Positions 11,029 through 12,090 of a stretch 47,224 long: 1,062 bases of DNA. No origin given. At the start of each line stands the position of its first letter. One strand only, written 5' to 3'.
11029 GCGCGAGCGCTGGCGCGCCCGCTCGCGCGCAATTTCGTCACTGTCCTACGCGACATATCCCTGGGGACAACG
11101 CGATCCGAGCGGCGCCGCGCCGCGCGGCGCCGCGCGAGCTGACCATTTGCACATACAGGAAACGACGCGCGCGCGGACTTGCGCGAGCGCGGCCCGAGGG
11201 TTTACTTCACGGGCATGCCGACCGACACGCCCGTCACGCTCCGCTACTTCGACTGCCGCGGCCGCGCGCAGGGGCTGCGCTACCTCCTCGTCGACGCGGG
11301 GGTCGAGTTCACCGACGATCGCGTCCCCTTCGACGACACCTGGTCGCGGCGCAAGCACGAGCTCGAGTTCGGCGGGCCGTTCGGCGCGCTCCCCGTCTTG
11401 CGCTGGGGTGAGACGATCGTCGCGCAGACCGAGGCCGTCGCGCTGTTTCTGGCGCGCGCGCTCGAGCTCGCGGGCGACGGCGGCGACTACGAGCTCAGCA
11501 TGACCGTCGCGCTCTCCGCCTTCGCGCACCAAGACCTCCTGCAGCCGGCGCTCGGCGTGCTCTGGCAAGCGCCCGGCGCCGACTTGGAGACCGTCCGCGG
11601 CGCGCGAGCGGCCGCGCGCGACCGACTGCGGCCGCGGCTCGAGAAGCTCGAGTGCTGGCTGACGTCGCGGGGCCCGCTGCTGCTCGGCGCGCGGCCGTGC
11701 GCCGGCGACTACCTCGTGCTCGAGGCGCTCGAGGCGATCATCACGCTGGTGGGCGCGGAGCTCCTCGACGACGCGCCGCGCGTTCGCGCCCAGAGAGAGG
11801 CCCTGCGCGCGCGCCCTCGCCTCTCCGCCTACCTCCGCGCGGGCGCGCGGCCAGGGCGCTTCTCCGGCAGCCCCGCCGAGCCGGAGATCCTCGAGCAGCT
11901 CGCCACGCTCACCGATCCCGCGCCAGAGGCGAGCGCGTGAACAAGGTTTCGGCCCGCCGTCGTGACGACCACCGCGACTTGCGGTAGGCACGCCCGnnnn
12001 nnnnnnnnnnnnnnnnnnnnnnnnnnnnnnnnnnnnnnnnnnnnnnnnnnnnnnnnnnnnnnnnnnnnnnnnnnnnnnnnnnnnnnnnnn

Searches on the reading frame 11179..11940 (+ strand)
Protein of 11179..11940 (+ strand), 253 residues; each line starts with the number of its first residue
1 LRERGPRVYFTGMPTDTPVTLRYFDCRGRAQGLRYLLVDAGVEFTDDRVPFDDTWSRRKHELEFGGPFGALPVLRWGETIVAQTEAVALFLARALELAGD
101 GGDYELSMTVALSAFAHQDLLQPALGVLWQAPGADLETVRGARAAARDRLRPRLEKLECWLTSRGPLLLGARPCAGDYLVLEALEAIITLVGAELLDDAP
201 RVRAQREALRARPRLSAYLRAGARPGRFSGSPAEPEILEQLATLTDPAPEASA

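Call 8: search_protein_families(library=pfam, proteins=[window:11179-11940:+], max_evalue=0.001)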
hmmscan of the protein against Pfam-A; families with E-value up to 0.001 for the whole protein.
window:11179-11940:+ (253 aa): 2 families
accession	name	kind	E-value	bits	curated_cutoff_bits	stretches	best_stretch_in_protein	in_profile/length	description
PF14497.11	GST_C_3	-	4.3e-06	27.3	21.6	1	121-220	4-102/104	Glutathione S-transferase, C-terminal domain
PF02798.26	GST_N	-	0.00043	21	20.9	1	20-93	2-76/76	Glutathione S-transferase, N-terminal domain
